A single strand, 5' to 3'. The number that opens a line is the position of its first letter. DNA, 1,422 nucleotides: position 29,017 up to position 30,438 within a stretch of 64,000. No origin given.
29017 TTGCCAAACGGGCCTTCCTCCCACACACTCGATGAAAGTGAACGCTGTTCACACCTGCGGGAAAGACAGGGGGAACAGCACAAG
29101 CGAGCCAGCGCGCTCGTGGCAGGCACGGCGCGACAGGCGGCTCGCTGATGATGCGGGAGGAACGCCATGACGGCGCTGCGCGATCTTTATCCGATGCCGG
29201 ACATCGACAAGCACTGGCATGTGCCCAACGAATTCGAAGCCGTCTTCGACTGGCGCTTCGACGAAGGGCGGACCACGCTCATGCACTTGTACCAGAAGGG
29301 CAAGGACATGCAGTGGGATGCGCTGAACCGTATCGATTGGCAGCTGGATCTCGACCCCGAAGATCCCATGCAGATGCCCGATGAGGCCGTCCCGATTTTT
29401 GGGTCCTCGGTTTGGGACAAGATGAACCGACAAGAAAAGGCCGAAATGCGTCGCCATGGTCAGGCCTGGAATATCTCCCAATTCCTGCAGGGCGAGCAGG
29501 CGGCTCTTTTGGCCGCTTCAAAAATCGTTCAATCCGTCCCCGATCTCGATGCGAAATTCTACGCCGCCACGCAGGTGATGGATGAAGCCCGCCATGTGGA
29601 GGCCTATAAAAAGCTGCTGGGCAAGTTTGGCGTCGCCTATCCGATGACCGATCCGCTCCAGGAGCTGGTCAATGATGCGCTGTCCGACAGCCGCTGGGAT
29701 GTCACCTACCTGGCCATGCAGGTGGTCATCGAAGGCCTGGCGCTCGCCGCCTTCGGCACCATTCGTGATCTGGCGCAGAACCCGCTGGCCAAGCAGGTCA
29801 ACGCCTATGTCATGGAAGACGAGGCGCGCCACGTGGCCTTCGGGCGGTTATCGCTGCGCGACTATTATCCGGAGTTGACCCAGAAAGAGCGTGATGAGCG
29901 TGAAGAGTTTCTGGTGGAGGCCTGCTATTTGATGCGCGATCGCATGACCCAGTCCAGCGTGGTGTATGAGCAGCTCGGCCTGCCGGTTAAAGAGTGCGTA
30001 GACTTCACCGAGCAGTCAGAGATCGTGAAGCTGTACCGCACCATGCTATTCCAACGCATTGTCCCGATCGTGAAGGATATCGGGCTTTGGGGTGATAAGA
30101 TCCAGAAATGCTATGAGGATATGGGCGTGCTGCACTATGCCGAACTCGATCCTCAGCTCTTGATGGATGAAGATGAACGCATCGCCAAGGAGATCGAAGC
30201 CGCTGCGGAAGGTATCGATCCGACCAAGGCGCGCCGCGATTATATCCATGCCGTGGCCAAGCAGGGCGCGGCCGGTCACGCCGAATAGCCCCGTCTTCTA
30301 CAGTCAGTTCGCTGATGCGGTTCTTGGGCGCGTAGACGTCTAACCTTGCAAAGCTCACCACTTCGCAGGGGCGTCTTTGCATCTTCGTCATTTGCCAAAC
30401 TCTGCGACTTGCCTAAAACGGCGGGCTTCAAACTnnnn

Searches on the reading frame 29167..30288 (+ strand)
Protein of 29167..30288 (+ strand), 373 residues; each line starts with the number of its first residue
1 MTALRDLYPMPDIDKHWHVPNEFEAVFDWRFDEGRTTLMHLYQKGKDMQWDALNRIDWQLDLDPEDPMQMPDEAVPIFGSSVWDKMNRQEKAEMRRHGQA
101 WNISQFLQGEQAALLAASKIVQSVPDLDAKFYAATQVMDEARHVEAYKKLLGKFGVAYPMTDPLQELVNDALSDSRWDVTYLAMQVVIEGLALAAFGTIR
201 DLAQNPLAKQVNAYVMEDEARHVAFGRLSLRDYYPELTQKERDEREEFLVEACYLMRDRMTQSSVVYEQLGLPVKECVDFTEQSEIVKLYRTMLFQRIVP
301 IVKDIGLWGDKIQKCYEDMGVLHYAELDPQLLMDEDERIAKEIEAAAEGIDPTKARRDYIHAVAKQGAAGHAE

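Call 9: search_protein_families(library=pfam, proteins=[window:29167-30288:+])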
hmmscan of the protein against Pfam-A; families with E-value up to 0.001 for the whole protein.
window:29167-30288:+ (373 aa): 5 families
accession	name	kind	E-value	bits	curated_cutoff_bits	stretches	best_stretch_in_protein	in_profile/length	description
PF11583.14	AurF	-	1.7e-20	73.8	29.6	1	36-306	6-282/282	P-aminobenzoate N-oxygenase AurF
PF04305.20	DUF455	-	1.7e-06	28.2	34.3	1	86-234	51-204/247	Protein of unknown function (DUF455)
PF13668.12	Ferritin_2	-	1.9e-05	25.3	24.7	1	132-227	44-133/138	Ferritin-like domain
PF00268.27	Ribonuc_red_sm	-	4.1e-05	23.5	33.6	1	83-253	38-226/281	Ribonucleotide reductase, small chain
PF11266.14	Ald_deCOase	-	0.0003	21.2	28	1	108-238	20-153/218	Long-chain fatty aldehyde decarbonylase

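Call 14: find_related_loci(query=window:29167-30288:+, collection=genome_contigs, flank=10000)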
Query window:29167-30288:+ (373 aa) in genome_contigs; peptide patterns used: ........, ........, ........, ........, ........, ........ (x = any residue, [..] = any of these).
600 stretches matched a pattern (row limit reached: there are more); 588 encode a relative of the query (tblastn E <= 1e-3); the best 80 are kept; 80 distinct loci.
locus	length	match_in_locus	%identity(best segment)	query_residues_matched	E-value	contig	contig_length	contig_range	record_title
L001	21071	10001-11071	83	1-360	0e+0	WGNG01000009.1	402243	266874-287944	MAG: Alphaproteobacteria bacterium isolate RI_41 c_000000070479, whole genome shotgun sequence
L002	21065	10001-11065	77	3-369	0e+0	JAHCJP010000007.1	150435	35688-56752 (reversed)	MAG: Maricaulaceae bacterium isolate TGS_PRO3 PRO3_7, whole genome shotgun sequence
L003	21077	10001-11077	73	1-364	0e+0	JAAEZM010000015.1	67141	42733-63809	MAG: Alphaproteobacteria bacterium isolate P03SST1Cbin.2 NODE_91_length_67141_cov_5.79185, whole genome shotgun sequence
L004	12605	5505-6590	72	1-367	0e+0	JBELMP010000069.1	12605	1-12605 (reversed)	MAG: Maricaulis sp. isolate REMEI175_ass_metaspades_bin.8 NODE_3157_length_12652_cov_6.452092, whole genome shotgun sequ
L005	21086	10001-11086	71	1-373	0e+0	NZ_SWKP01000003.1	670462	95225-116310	Maricaulis alexandrii strain LZ-16-1 NODE_1, whole genome shotgun sequence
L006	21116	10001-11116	70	1-372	2e-180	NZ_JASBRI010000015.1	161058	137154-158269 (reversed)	MAG: Maricaulis sp. isolate BWSM_1 k141_1091034, whole genome shotgun sequence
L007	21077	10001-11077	72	1-364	3e-180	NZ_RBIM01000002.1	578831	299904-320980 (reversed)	Maricaulis maris strain DSM 4734 Ga0215676_102, whole genome shotgun sequence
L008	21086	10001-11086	71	1-373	1e-179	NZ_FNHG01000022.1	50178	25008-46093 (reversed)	Maricaulis salignorans strain DSM 16077, whole genome shotgun sequence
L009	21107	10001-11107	70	1-373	6e-179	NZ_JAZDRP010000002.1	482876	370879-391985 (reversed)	Hyphobacterium lacteum strain HN-65 scaffold_2_length=482877, whole genome shotgun sequence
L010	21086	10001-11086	67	1-373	1e-174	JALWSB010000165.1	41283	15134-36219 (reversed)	MAG: Robiginitomaculum sp. isolate M2_metabat2_scaf2bin.042 M2_NODE_660_length_41283_cov_4.111478, whole genome shotgun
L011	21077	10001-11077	66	1-370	3e-171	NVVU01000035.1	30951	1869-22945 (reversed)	MAG: Robiginitomaculum sp. isolate NORP55 Contig_source1382A_3485, whole genome shotgun sequence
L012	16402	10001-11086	73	1-369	0e+0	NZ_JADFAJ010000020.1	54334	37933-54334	MAG: Maricaulis sp. isolate C15_98_100_11 c_000000000061, whole genome shotgun sequence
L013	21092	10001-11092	67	1-370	5e-167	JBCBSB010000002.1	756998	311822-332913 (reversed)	MAG: Pseudomonadota bacterium isolate J06638_13 NODE_2_length_756998_cov_21.810946, whole genome shotgun sequence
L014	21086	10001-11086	68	3-370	9e-168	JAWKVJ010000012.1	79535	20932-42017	MAG: Parvularculaceae bacterium isolate ABC2.153 ABC2.153.fa-12, whole genome shotgun sequence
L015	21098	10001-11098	66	1-372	2e-165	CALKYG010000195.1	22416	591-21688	MAG TPA_asm: uncultured Alphaproteobacteria bacterium isolate SRR6227243_bin.68_CONCOCT_v1.1_MAG genome assembly, contig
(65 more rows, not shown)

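Call 19: search_protein_families(library=pfam, proteins=[L009:134-799:+, L005:9013-9948:-, L005:9028-9852:+, L001:9309-9872:-, L001:9212-9760:+, L001:8307-9227:-, L001:8110-9273:+], max_evalue=0.01)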
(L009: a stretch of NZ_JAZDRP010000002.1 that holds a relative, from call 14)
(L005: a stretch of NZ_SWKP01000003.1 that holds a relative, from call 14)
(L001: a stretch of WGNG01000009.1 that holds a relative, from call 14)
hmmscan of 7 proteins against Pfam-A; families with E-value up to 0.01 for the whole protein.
L009:134-799:+ (221 aa): 0 families

L005:9013-9948:- (311 aa): 0 families

L005:9028-9852:+ (274 aa): 2 families
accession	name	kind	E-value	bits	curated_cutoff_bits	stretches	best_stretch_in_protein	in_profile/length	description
PF03641.19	Lysine_decarbox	-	4.1e-29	101.8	27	1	127-257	1-130/131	Possible lysine decarboxylase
PF18306.6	LDcluster4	-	5.2e-08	33.1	26.3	1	114-201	31-115/151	SLOG cluster4 family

L001:9309-9872:- (187 aa): 0 families

L001:9212-9760:+ (182 aa): 0 families

L001:8307-9227:- (306 aa): 1 family
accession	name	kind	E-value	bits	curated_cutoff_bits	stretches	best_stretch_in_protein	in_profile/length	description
PF01381.28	HTH_3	-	7.9e-05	23.1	23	1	30-68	6-44/55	Helix-turn-helix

L001:8110-9273:+ (387 aa): 0 families

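Call 30: search_protein_families(library=ncbifam, proteins=[window:29167-30288:+], max_evalue=0.00001)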
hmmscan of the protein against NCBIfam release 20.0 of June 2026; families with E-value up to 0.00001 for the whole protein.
window:29167-30288:+ (373 aa): 1 family
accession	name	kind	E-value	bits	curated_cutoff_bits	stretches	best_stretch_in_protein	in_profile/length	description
NF006200.0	PRK08326.1-3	equivalog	3.6e-06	26.4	194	0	92-227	62-221/321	R2-like ligand-binding oxidase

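Call 40: search_solved_structures(query=window:29167-30288:+, max_evalue=1)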
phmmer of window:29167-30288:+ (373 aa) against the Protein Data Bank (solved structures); distinct sequences matched with E-value up to 1: 13.
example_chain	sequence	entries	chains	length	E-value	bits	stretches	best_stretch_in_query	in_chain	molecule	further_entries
7qbk_A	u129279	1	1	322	0.0023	20.4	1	103-228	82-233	R2-like ligand-binding oxidase (homolog II) from Sulfolobus acidocaldarius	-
4rc6_B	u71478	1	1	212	0.024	17.1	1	106-257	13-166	Aldehyde decarbonylase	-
4mud_A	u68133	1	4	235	0.029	16.8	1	120-234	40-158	Ring oxydation complex/ phenylacetic acid degradation related protein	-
4tw3_A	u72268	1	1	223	0.042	16.3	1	157-234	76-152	Aldehyde decarbonylase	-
4pgk_A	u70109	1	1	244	0.047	16.1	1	157-234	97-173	Aldehyde decarbonylase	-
4kvr_A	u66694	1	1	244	0.047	16.1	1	156-233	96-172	Aldehyde decarbonylase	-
4pgi_A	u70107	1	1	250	0.051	16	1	157-234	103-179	Aldehyde decarbonylase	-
2oc5_A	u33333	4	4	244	0.057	15.9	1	157-233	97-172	Hypothetical protein | Aldehyde decarbonylase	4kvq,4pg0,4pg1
5uxi_A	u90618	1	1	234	0.19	14.1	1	171-238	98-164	Aldehyde decarbonylase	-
5uxg_A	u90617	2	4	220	0.29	13.6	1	132-283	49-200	aldehyde deformylating oxygenase | hypothetic aldehyde deformylating oxygenase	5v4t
4kvs_A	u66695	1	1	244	0.37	13.2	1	157-233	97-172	Aldehyde decarbonylase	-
4dr0_A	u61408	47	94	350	0.73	12.2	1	213-289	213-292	Ribonucleoside-diphosphate reductase subunit beta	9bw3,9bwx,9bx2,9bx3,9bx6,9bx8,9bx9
5uwz_A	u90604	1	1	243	0.98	11.8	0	181-235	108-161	Aldehyde decarbonylase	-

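Call 65: search_protein_families(library=pfam, proteins=[L011:8932-9720:-, L011:8165-8896:-, L011:11353-12663:-, L010:9114-9839:+, L010:11174-12577:-, L007:7631-9241:+, L001:11164-11721:+, L001:11768-12568:+, L009:11121-11978:+], max_evalue=0.001)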
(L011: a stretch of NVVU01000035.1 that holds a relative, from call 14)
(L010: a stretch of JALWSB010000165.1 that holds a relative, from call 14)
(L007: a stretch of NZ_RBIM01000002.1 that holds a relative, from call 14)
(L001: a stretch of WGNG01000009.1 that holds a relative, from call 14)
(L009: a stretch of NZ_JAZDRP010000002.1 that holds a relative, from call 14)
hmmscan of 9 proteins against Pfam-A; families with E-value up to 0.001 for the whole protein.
L011:8932-9720:- (262 aa): 2 families
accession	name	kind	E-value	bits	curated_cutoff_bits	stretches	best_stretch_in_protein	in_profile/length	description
PF09694.16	Gcw_chp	-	4.1e-32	112.5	24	1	61-242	8-201/230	Bacterial protein of unknown function (Gcw_chp)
PF13609.12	Porin_4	-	4.8e-07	30.3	27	1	89-232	153-294/310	Gram-negative porin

L011:8165-8896:- (243 aa): 6 families
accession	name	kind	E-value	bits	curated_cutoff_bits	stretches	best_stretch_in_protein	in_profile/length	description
PF13649.12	Methyltransf_25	-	1.6e-12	48.4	27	1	69-168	1-97/97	Methyltransferase domain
PF08241.18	Methyltransf_11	-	3.5e-12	47.2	21.2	1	71-171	2-94/95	Methyltransferase domain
PF08242.18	Methyltransf_12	-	1.2e-09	39.2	30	1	70-170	1-98/98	Methyltransferase domain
PF01209.24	Ubie_methyltran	-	6e-06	26.2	20.1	1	65-181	47-160/233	ubiE/COQ5 methyltransferase family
PF13489.12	Methyltransf_23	-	1.3e-05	25.4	27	1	63-173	20-117/164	Methyltransferase domain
PF13847.12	Methyltransf_31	-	2.1e-05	24.7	27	1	67-173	5-110/145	Methyltransferase domain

L011:11353-12663:- (436 aa): 2 families
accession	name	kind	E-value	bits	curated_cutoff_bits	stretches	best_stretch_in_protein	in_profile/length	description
PF02518.31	HATPase_c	-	7.4e-27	94.4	26.4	1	288-427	2-109/111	Histidine kinase-, DNA gyrase B-, and HSP90-like ATPase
PF00512.31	HisKA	-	1.5e-18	67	26.9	1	175-239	2-64/66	His Kinase A (phospho-acceptor) domain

L010:9114-9839:+ (241 aa): 2 families
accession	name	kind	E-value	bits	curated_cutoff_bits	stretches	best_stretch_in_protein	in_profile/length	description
PF06764.17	DUF1223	-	2.3e-55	188.2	30.7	1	34-225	1-201/202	Protein of unknown function (DUF1223)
PF13192.12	Thioredoxin_3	-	0.00042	20.7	24.8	0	36-62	4-29/76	Thioredoxin domain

L010:11174-12577:- (467 aa): 13 families
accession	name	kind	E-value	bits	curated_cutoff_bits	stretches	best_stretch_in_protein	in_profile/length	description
PF07992.20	Pyr_redox_2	-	1.3e-76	258.2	26.1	1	5-329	1-291/291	Pyridine nucleotide-disulphide oxidoreductase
PF02852.28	Pyr_redox_dim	-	5.3e-41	139.7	25.3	1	348-457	1-110/110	Pyridine nucleotide-disulphide oxidoreductase, dimerisation domain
PF00070.33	Pyr_redox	-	2.3e-24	86.2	22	1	178-248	2-72/82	Pyridine nucleotide-disulphide oxidoreductase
PF12831.13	FAD_oxidored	-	4.8e-08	33.2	27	1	6-47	1-42/416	FAD dependent oxidoreductase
PF13450.12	NAD_binding_8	-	3.3e-07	30.9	21.9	1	9-44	1-36/68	NAD(P)-binding Rossmann-like domain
PF13738.12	Pyr_redox_3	-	5e-07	29.7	30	0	8-37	1-31/305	Pyridine nucleotide-disulphide oxidoreductase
PF03486.20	HI0933_like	-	1.1e-06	28.7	50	1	6-40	2-36/244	HI0933-like protein Rossmann domain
PF01262.27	AlaDh_PNT_C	-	1.5e-06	28.3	23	0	175-209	28-62/214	Alanine dehydrogenase/PNT, C-terminal domain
PF01134.28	GIDA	-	2e-06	27.6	22.1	1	6-90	1-82/391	Glucose inhibited division protein A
PF00890.30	FAD_binding_2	-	1.1e-05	25.3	20.4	1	6-42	1-37/414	FAD binding domain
PF01946.23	Thi4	-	5.4e-05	23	26.2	1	6-49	19-63/235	Thi4 family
PF13434.12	Lys_Orn_oxgnase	-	0.00023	20.9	21.3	0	123-190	133-203/339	L-lysine 6-monooxygenase/L-ornithine 5-monooxygenase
PF01494.25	FAD_binding_3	-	0.00076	19.2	22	0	179-329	5-114/349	FAD binding domain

L007:7631-9241:+ (536 aa): 1 family
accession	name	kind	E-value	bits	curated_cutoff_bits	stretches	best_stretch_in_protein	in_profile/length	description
PF03806.19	ABG_transport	-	5.5e-204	678.5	27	1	23-532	1-502/502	AbgT putative transporter family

L001:11164-11721:+ (185 aa): 0 families

L001:11768-12568:+ (266 aa): 1 family
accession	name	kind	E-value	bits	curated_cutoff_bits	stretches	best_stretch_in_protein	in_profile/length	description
PF11306.15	DUF3108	-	1.2e-15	58.3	26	1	41-255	8-207/209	Protein of unknown function (DUF3108)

L009:11121-11978:+ (285 aa): 4 families
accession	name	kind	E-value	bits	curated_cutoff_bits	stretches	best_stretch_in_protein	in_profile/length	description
PF00561.26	Abhydrolase_1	-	6.8e-28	98.4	25.8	1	30-268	4-244/245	alpha/beta hydrolase fold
PF12697.13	Abhydrolase_6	-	3e-19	71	26.3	1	30-267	2-209/217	Alpha/beta hydrolase family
PF12146.15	Hydrolase_4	-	4.1e-18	66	27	1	29-135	7-114/239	Serine aminopeptidase, S33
PF02129.25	Peptidase_S15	-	7e-06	26.3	23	1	49-221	47-215/262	X-Pro dipeptidyl-peptidase (S15 family)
